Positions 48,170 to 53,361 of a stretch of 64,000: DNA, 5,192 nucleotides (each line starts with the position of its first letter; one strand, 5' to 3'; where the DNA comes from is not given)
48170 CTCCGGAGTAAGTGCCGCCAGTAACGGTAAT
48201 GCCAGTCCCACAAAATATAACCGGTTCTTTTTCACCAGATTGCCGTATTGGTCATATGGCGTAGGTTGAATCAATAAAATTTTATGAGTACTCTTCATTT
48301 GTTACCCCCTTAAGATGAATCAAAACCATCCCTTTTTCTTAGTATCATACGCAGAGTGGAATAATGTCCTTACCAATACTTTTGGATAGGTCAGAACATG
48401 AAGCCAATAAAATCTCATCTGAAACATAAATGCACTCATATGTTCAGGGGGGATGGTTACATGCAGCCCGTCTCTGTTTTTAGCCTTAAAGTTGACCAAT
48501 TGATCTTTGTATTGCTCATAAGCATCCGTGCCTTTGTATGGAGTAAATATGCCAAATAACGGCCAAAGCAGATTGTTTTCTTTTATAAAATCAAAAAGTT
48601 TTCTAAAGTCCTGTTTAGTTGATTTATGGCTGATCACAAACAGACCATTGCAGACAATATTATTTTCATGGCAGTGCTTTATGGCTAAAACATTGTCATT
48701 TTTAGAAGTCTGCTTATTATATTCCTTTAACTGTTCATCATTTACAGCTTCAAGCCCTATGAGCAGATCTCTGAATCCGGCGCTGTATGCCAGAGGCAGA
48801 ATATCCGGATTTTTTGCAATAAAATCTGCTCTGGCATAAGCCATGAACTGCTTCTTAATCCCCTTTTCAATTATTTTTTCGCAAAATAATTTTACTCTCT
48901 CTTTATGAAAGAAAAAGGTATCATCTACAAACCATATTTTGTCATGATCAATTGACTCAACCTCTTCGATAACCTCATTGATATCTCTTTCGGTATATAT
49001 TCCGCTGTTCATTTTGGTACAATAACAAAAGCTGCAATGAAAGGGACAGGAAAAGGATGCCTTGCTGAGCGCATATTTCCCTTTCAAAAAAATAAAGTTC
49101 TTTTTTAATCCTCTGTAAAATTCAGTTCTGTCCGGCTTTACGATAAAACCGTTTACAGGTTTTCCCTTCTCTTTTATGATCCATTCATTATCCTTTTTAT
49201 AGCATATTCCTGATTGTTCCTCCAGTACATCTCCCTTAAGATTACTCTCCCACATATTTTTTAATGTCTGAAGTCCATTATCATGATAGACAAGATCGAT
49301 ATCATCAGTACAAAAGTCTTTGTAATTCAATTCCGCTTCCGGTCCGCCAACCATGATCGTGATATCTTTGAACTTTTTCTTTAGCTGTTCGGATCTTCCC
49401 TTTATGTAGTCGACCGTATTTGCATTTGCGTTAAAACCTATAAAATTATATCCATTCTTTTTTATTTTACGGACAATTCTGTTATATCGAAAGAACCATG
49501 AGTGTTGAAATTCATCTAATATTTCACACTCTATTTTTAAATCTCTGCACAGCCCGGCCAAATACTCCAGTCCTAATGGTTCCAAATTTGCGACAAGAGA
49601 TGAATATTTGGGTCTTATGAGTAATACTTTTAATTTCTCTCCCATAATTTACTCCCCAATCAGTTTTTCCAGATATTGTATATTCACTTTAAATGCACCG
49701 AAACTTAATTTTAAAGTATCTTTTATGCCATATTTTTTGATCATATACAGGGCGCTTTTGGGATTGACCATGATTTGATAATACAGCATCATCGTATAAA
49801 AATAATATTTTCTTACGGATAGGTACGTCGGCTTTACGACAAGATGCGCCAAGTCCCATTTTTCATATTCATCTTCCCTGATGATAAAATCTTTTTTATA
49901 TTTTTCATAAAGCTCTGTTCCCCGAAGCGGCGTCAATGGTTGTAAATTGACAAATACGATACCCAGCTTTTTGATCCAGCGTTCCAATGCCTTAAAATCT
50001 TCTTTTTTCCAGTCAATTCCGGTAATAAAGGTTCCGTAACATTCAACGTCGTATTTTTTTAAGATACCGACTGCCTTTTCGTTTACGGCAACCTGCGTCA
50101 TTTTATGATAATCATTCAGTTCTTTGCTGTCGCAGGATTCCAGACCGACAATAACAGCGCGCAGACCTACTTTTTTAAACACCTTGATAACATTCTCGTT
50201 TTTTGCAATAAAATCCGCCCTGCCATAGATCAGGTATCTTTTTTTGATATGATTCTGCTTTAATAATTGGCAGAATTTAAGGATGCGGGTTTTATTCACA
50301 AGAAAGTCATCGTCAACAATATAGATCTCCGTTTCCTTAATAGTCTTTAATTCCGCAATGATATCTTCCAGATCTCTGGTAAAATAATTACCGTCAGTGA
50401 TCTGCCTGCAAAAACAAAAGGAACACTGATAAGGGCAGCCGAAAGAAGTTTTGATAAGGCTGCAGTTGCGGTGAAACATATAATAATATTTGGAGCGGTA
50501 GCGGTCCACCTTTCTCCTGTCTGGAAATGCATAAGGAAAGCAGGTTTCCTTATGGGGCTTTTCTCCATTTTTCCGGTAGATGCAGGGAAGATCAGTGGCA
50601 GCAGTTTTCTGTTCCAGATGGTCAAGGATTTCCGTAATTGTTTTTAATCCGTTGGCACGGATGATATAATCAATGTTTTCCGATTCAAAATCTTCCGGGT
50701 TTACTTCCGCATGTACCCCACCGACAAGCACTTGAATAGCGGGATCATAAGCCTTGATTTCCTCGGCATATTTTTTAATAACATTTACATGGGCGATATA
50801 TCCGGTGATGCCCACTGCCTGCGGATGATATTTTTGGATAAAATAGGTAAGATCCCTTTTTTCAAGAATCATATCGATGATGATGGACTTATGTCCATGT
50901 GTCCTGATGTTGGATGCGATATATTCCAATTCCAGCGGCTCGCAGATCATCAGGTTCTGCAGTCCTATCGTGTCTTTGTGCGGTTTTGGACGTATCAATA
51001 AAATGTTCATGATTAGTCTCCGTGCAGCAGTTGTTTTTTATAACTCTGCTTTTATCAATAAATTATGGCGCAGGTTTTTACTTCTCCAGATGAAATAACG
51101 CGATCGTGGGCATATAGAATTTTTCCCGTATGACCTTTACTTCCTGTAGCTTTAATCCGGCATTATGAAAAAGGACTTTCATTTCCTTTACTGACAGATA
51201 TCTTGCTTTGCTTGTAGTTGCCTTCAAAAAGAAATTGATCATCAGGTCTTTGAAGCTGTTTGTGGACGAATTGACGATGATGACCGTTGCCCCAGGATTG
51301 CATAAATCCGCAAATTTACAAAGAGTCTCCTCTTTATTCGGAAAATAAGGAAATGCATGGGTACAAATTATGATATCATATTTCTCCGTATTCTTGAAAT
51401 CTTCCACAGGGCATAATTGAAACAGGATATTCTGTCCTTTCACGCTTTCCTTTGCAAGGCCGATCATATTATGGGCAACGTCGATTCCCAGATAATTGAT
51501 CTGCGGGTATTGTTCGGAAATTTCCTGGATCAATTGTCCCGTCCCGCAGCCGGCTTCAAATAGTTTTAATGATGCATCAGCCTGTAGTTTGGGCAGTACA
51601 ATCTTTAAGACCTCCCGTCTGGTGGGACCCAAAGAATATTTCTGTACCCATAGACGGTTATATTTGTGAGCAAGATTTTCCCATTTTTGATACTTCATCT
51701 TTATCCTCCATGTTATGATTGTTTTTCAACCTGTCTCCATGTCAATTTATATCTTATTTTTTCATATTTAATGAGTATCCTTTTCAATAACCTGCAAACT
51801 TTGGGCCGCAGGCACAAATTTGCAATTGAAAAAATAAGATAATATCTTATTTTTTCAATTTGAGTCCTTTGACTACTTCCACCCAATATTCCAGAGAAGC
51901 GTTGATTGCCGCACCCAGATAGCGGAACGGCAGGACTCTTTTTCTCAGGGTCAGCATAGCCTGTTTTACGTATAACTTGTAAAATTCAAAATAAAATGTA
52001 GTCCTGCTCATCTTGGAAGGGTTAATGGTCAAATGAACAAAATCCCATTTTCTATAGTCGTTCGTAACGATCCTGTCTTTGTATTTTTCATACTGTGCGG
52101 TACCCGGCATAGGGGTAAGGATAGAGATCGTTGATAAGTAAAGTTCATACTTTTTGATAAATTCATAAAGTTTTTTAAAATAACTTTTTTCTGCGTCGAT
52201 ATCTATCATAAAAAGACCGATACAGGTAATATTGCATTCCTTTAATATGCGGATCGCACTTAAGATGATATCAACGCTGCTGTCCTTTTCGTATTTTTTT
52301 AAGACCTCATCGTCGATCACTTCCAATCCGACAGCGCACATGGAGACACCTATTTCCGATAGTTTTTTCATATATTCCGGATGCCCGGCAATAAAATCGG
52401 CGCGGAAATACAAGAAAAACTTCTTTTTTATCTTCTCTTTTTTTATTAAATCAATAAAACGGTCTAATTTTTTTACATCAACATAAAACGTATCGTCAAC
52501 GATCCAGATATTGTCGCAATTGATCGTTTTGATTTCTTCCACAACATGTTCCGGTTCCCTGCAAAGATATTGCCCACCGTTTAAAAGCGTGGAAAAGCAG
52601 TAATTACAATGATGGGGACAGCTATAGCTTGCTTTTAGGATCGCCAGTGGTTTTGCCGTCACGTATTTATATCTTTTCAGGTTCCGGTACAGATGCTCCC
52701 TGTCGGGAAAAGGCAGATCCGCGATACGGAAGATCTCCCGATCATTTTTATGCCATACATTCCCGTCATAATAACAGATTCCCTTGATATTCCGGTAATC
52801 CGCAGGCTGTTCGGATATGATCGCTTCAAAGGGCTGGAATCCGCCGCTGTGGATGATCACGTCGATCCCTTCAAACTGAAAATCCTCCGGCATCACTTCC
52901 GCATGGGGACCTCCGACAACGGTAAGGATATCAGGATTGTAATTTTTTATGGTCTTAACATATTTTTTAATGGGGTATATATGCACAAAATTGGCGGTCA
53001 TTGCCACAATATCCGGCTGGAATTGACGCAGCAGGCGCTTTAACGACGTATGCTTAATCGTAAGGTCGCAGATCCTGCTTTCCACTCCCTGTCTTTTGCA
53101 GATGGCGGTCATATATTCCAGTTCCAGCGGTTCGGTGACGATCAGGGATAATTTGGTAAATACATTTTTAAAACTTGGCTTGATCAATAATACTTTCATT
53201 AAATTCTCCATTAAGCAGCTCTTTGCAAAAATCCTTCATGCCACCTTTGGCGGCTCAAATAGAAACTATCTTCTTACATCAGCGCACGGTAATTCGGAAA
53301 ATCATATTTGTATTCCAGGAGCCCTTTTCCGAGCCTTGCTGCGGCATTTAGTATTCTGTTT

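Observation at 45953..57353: Orphan lipid-type biosynthetic operon: acyl-AMP ligase, ACP, two GNAT/FemAB-like acyltransferases, four B12-radical-SAM paralogues, a SAM methyltransferase and DegV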

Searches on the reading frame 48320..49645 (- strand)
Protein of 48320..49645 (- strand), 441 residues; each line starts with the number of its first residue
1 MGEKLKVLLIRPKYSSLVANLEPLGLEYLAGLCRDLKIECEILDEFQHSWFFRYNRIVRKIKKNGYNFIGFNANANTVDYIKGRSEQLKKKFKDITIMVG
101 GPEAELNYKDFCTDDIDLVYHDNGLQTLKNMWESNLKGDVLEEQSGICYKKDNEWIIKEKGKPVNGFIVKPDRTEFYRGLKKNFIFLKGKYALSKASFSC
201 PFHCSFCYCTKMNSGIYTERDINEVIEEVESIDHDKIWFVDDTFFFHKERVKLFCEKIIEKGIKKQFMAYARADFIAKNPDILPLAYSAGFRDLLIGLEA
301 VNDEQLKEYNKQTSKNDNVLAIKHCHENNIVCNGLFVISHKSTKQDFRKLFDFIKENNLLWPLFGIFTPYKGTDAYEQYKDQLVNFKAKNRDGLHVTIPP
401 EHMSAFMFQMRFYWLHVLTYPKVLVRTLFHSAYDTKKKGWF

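Call 3: search_protein_families(library=pfam, proteins=[window:48320-49645:-], max_evalue=0.01)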
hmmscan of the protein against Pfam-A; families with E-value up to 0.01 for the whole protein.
window:48320-49645:- (441 aa): 2 families
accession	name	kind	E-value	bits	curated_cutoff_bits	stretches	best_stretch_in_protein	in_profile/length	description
PF04055.27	Radical_SAM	-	4e-15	56.8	29.5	1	199-354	6-166/166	Radical SAM superfamily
PF02310.24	B12-binding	-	4.1e-11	43.2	32.1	1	20-115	11-104/121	B12 binding domain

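Call 4: search_protein_families(library=ncbifam, proteins=[window:48320-49645:-], max_evalue=0.01)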
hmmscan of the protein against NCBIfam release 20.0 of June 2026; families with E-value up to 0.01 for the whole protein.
window:48320-49645:- (441 aa): 18 families
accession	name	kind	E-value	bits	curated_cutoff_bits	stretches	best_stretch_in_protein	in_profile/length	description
TIGR04367.1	HpnR_B12_rSAM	equivalog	7.3e-33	113.8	650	1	6-399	2-393/490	hopanoid C-3 methylase HpnR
TIGR02026.1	BchE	equivalog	1.1e-27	97.1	481.35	1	7-406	2-414/497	magnesium-protoporphyrin IX monomethyl ester anaerobic oxidative cyclase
TIGR04479.1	bcpD_PhpK_rSAM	subfamily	3.9e-25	88.2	600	1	20-357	69-409/504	PhpK family radical SAM P-methyltransferase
TIGR03471.1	HpnJ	equivalog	9.2e-20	71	577.6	1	84-382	87-390/472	hopanoid biosynthesis associated radical SAM protein HpnJ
TIGR04072.2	rSAM_ladder_B12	equivalog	1.6e-12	46.8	360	1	199-338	188-329/443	lipid biosynthesis B12-binding/radical SAM protein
TIGR04014.1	B12_SAM_MJ_0865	equivalog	6.7e-09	35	360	1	294-374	272-353/434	methyl-coenzyme M reductase glutamine C-methyltransferase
TIGR04013.1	B12_SAM_MJ_1487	hypoth_equivalog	6.9e-09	35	251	1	67-234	45-194/382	TIGR04013 family B12-binding domain/radical SAM domain-containing protein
NF050148.1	rSAM_ApyD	equivalog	7.8e-09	34.5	750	1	54-383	63-397/645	RiPP biosynthesis radical SAM protein ApyD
NF038361.1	rSAM_Sden_1168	equivalog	8.8e-08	31.1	575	1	56-355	131-449/560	Sden_1168 family B12-binding radical SAM P-methyltransferase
NF040542.1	rSAM_RCCLKC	equivalog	3.4e-07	29.8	450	1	198-359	187-352/423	arsinothricin biosynthesis radical SAM protein ArsL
TIGR03975.1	rSAM_ocin_1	subfamily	6.8e-07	28.1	281.85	1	57-332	120-404/606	RiPP maturation radical SAM C-methyltransferase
TIGR04295.1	B12_rSAM_oligo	hypoth_equivalog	1e-06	27.7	400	1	175-321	181-324/422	TIGR04295 family B12-binding domain-containing radical SAM protein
NF033070.1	rSAM_AprD4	equivalog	1.4e-06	27.5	500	1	195-378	200-389/456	AprD4 family radical SAM diol-dehydratase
TIGR01125.1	TIGR01125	equivalog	2.6e-06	26.8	356.95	0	187-232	133-177/432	30S ribosomal protein S12 methylthiotransferase RimO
NF040546.1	rSAM_CUAEP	equivalog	5.1e-05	22.1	500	1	194-360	174-344/468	CUAEP/CCAEP-tail radical SAM (seleno)protein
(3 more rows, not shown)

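Call 14: search_protein_families(library=padloc, proteins=[window:48320-49645:-], max_evalue=0.01)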
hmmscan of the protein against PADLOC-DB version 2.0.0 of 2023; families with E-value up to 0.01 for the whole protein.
window:48320-49645:- (441 aa): 1 family
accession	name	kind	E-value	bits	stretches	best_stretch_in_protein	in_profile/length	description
PDLC04689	PDC-M51A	-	0.0082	13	0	199-278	192-275/420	-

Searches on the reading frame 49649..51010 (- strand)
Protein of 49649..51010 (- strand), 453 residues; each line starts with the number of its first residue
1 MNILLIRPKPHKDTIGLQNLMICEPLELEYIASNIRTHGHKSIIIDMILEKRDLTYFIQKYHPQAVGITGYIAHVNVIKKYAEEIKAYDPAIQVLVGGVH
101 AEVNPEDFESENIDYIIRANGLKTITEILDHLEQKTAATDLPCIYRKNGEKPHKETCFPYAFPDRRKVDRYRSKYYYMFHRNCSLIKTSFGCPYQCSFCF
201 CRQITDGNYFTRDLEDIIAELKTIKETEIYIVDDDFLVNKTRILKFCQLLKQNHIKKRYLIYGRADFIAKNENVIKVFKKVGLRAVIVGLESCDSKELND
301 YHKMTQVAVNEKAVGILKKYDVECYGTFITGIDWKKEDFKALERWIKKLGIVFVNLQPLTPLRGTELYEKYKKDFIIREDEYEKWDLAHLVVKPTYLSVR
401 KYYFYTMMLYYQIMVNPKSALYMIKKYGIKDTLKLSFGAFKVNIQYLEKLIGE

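Call 3: search_protein_families(library=pfam, proteins=[window:49649-51010:-], max_evalue=0.01)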
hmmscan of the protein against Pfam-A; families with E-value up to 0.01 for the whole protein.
window:49649-51010:- (453 aa): 3 families
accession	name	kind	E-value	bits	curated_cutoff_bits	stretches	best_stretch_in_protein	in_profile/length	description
PF02310.24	B12-binding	-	1.3e-16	60.9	32.1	1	22-128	11-120/121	B12 binding domain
PF04055.27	Radical_SAM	-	3.1e-13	50.7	29.5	1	187-345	2-165/166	Radical SAM superfamily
PF13353.11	Fer4_12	-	0.0013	19.5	22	1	191-266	14-93/137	4Fe-4S single cluster domain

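Call 4: search_protein_families(library=ncbifam, proteins=[window:49649-51010:-], max_evalue=0.01)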
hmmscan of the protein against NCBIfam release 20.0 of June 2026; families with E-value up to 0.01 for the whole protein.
window:49649-51010:- (453 aa): 21 families
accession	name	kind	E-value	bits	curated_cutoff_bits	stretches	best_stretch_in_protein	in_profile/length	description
TIGR04367.1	HpnR_B12_rSAM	equivalog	2.6e-57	194.5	650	1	20-418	17-415/490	hopanoid C-3 methylase HpnR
TIGR02026.1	BchE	equivalog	6.5e-36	124.2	481.35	1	3-422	2-434/497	magnesium-protoporphyrin IX monomethyl ester anaerobic oxidative cyclase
TIGR04479.1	bcpD_PhpK_rSAM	subfamily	9.6e-30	103.4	600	1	28-332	75-391/504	PhpK family radical SAM P-methyltransferase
TIGR03471.1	HpnJ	equivalog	3.5e-23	82.2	577.6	1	79-418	85-437/472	hopanoid biosynthesis associated radical SAM protein HpnJ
NF040542.1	rSAM_RCCLKC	equivalog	1.8e-18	66.9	450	1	79-350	66-351/423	arsinothricin biosynthesis radical SAM protein ArsL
NF040546.1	rSAM_CUAEP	equivalog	2.6e-18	66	500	1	24-352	12-344/468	CUAEP/CCAEP-tail radical SAM (seleno)protein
TIGR04013.1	B12_SAM_MJ_1487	hypoth_equivalog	6.7e-17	61.4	251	1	66-370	43-356/382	TIGR04013 family B12-binding domain/radical SAM domain-containing protein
TIGR04072.2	rSAM_ladder_B12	equivalog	8.2e-17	61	360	1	25-310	18-309/443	lipid biosynthesis B12-binding/radical SAM protein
NF050148.1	rSAM_ApyD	equivalog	1.8e-15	56.4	750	1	58-374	70-396/645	RiPP biosynthesis radical SAM protein ApyD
NF038361.1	rSAM_Sden_1168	equivalog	1.4e-14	53.6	575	1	54-375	132-477/560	Sden_1168 family B12-binding radical SAM P-methyltransferase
NF033070.1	rSAM_AprD4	equivalog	8.4e-12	44.7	500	1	162-370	175-389/456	AprD4 family radical SAM diol-dehydratase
TIGR04014.1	B12_SAM_MJ_0865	equivalog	1.3e-11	44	360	1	88-369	65-356/434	methyl-coenzyme M reductase glutamine C-methyltransferase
TIGR01579.1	MiaB-like-C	equivalog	2.8e-08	33.4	357.05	1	78-227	52-183/416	tRNA (N(6)-L-threonylcarbamoyladenosine(37)-C(2))-methylthiotransferase MtaB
NF033712.0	B12_rSAM_KedN5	subfamily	9.3e-08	30.7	700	1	179-332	191-352/624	KedN5 family methylcobalamin-dependent radical SAM C-methyltransferase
TIGR04295.1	B12_rSAM_oligo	hypoth_equivalog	2.8e-07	29.6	400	1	25-370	25-383/422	TIGR04295 family B12-binding domain-containing radical SAM protein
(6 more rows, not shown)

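Call 14: search_protein_families(library=padloc, proteins=[window:49649-51010:-], max_evalue=0.01)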
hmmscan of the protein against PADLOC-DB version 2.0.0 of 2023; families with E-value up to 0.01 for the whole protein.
window:49649-51010:- (453 aa): 1 family
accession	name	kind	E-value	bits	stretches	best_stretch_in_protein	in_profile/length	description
PDLC04689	PDC-M51A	-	1.8e-13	48.1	1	59-383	67-383/420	-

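Call 38: search_solved_structures(query=window:49649-51010:-, max_evalue=0.001)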
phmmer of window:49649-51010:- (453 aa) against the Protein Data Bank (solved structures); distinct sequences matched with E-value up to 0.001: 2.
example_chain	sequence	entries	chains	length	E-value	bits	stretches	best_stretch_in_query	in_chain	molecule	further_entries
6fd2_B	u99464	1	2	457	7.7e-09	37.8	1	166-369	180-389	Putative apramycin biosynthetic oxidoreductase 4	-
9n1b_A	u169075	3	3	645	8.5e-06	27.8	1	68-252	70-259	Radical SAM protein | Radical SAM enzyme CysS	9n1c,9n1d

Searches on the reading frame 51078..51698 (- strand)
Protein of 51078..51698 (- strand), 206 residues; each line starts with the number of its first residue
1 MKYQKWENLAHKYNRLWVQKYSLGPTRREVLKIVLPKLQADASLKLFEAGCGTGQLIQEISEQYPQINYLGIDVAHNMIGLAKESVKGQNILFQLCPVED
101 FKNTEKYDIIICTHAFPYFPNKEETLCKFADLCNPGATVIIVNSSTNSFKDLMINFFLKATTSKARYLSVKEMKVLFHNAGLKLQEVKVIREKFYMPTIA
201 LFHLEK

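Call 3: search_protein_families(library=pfam, proteins=[window:51078-51698:-], max_evalue=0.01)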
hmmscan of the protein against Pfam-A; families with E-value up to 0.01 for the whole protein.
window:51078-51698:- (206 aa): 11 families
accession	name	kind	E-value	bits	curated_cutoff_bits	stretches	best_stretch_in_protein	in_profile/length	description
PF13489.12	Methyltransf_23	-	6.2e-16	59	27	1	40-186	20-163/164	Methyltransferase domain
PF08242.18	Methyltransf_12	-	5.6e-15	56.3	30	1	48-138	2-97/98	Methyltransferase domain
PF13847.12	Methyltransf_31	-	7.3e-15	55.3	27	1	43-148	4-114/145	Methyltransferase domain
PF13649.12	Methyltransf_25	-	6.2e-14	52.9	27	1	48-136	3-96/97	Methyltransferase domain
PF08241.18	Methyltransf_11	-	1.5e-12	48.4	21.2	1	48-141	2-95/95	Methyltransferase domain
PF02353.26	CMAS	-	1.4e-06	28.3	27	1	27-196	47-224/273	Mycolic acid cyclopropane synthetase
PF02390.23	Methyltransf_4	-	5.8e-06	26.3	24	1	46-89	5-48/173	Putative methyltransferase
PF05401.17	NodS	-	6.1e-06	26.7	24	1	45-126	46-126/201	Nodulation protein S (NodS)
PF05175.20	MTS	-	1e-05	25.7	23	1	33-114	22-106/170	Methyltransferase small domain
PF01739.24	CheR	-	0.00046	20.1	27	0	89-144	118-176/195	CheR methyltransferase, SAM binding domain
PF00891.24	Methyltransf_2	-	0.00086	19.2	22.3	1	42-94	62-114/210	O-methyltransferase domain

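Call 4: search_protein_families(library=ncbifam, proteins=[window:51078-51698:-], max_evalue=0.01)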
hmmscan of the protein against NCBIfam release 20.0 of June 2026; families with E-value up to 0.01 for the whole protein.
window:51078-51698:- (206 aa): 31 families (the best 25 are shown)
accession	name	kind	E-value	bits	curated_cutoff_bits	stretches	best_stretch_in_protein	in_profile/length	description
TIGR02072.1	BioC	equivalog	1.2e-17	64.5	184.95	1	35-197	24-188/244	malonyl-ACP O-methyltransferase BioC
TIGR02021.1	BchM-ChlM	equivalog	1.1e-12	47.8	158.9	1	4-197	15-213/218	magnesium protoporphyrin IX methyltransferase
TIGR01983.1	UbiG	equivalog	2.3e-12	46.7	102.95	1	40-189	47-207/228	bifunctional 2-polyprenyl-6-hydroxyphenol methylase/3-demethylubiquinol 3-O-methyltransferase UbiG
NF010703.0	PRK14103.1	equivalog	1.9e-11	43.9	320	1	34-141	21-124/256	trans-aconitate 2-methyltransferase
NF043040.1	corrin_prot_MT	hypoth_equivalog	6.1e-09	35.6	180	1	7-173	9-180/216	corrinoid protein-associated methyltransferase CpaM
NF002463.0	PRK01683.1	equivalog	1.1e-08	35.1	297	1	35-140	24-127/258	trans-aconitate 2-methyltransferase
NF008686.0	PRK11705.1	equivalog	3.1e-07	29.8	400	1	17-112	142-234/383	cyclopropane fatty acyl phospholipid synthase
NF001080.0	PRK00121.2-2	equivalog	3.8e-07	29.6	132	1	47-89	51-93/224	tRNA (guanosine(46)-N7)-methyltransferase TrmB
TIGR01934.1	MenG_MenH_UbiE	subfamily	1.2e-06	28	158.35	1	9-159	8-161/223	ubiquinone/menaquinone biosynthesis methyltransferase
TIGR00091.1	TIGR00091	equivalog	1.8e-06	27.4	112.65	1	46-89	20-63/194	tRNA (guanosine(46)-N7)-methyltransferase TrmB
NF001244.0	PRK00216.1-5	equivalog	1.9e-06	27.4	216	1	34-157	44-171/236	bifunctional demethylmenaquinone methyltransferase/2-methoxy-6-polyprenyl-1,4-benzoquinol methylase UbiE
NF045667.1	MTase_DVU1556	equivalog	3.1e-06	26.8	155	1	42-185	22-163/213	DVU_1556 family methyltransferase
NF011529.0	PRK14968.1-3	equivalog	3.8e-06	26.4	162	1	39-126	31-117/198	putative methyltransferase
TIGR03534.1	RF_mod_PrmC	equivalog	4.3e-06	26.4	199.1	1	30-125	76-173/253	peptide chain release factor N(5)-glutamine methyltransferase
NF008264.0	PRK11036.1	equivalog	1.2e-05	24.9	366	1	27-147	26-153/261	tRNA uridine 5-oxyacetic acid(34) methyltransferase CmoM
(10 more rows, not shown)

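Call 14: search_protein_families(library=padloc, proteins=[window:51078-51698:-], max_evalue=0.01)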
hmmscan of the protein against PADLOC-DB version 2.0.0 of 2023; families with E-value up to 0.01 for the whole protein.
window:51078-51698:- (206 aa): 3 families
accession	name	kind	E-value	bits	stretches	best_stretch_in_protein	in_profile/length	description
PDLC04134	mad2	-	1.2e-15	55.3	1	21-180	270-416/492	mads_2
PDLC03258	MTase_II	-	1.4e-06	25.7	1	28-116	29-112/366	Type II methyltransferase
PDLC03719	oMTase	-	1.2e-05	22.5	1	28-116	35-122/387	orphan methyltransferase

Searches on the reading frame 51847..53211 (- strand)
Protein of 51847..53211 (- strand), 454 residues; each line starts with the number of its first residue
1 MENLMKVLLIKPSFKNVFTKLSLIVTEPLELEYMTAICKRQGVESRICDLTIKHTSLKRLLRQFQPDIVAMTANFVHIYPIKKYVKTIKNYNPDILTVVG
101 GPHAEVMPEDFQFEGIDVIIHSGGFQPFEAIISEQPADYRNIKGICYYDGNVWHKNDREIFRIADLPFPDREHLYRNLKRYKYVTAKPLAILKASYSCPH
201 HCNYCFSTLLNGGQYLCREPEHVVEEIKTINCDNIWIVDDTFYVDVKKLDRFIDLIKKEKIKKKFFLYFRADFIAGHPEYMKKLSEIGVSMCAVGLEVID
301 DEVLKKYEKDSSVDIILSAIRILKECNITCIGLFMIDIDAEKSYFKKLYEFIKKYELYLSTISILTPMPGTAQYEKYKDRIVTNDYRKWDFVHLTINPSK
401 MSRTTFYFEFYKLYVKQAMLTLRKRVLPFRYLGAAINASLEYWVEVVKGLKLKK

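Call 3: search_protein_families(library=pfam, proteins=[window:51847-53211:-], max_evalue=0.01)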
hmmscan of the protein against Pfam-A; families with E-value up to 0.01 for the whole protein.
window:51847-53211:- (454 aa): 2 families
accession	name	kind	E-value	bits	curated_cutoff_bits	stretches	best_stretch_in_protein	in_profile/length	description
PF02310.24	B12-binding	-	1.2e-16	61.1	32.1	1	26-130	12-119/121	B12 binding domain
PF04055.27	Radical_SAM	-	2.8e-13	50.8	29.5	1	196-349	5-163/166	Radical SAM superfamily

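Call 4: search_protein_families(library=ncbifam, proteins=[window:51847-53211:-], max_evalue=0.01)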
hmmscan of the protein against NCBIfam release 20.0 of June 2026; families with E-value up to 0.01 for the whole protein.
window:51847-53211:- (454 aa): 25 families
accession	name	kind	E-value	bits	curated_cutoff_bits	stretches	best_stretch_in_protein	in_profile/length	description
TIGR04367.1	HpnR_B12_rSAM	equivalog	1.4e-53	182.2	650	1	5-413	1-408/490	hopanoid C-3 methylase HpnR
TIGR02026.1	BchE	equivalog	1.3e-40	139.8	481.35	1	7-423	2-437/497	magnesium-protoporphyrin IX monomethyl ester anaerobic oxidative cyclase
TIGR04479.1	bcpD_PhpK_rSAM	subfamily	9.6e-28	96.8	600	1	31-341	75-394/504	PhpK family radical SAM P-methyltransferase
TIGR03471.1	HpnJ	equivalog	4.3e-23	81.9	577.6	1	45-379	47-389/472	hopanoid biosynthesis associated radical SAM protein HpnJ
TIGR04385.1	B12_rSAM_cofa1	equivalog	6.8e-17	61.8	450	1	27-343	19-351/438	B12 lower ligand biosynthesis radical SAM protein BzaD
TIGR04072.2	rSAM_ladder_B12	equivalog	2.9e-16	59.2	360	1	61-337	54-330/443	lipid biosynthesis B12-binding/radical SAM protein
NF040542.1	rSAM_RCCLKC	equivalog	3.5e-14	52.8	450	1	39-357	24-352/423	arsinothricin biosynthesis radical SAM protein ArsL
TIGR03975.1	rSAM_ocin_1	subfamily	3.8e-14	52.1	281.85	1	61-332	124-406/606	RiPP maturation radical SAM C-methyltransferase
TIGR04013.1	B12_SAM_MJ_1487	hypoth_equivalog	2.9e-12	46.1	251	1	49-381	27-360/382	TIGR04013 family B12-binding domain/radical SAM domain-containing protein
NF040546.1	rSAM_CUAEP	equivalog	6.1e-11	41.7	500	1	27-331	12-316/468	CUAEP/CCAEP-tail radical SAM (seleno)protein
NF050148.1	rSAM_ApyD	equivalog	5.5e-10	38.3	750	1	55-388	65-404/645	RiPP biosynthesis radical SAM protein ApyD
TIGR04295.1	B12_rSAM_oligo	hypoth_equivalog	1.1e-09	37.6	400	1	28-390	25-394/422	TIGR04295 family B12-binding domain-containing radical SAM protein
NF045585.1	rSAM_slr0320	equivalog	2.1e-09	36.4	775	1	81-326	125-377/511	photosystem II high light acclimation radical SAM protein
TIGR04014.1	B12_SAM_MJ_0865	equivalog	6.9e-09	35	360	1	54-372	27-353/434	methyl-coenzyme M reductase glutamine C-methyltransferase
NF038361.1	rSAM_Sden_1168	equivalog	1.8e-07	30.1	575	1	46-261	121-357/560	Sden_1168 family B12-binding radical SAM P-methyltransferase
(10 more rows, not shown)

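Call 14: search_protein_families(library=padloc, proteins=[window:51847-53211:-], max_evalue=0.01)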
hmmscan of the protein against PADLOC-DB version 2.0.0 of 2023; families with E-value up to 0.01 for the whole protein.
window:51847-53211:- (454 aa): 0 families
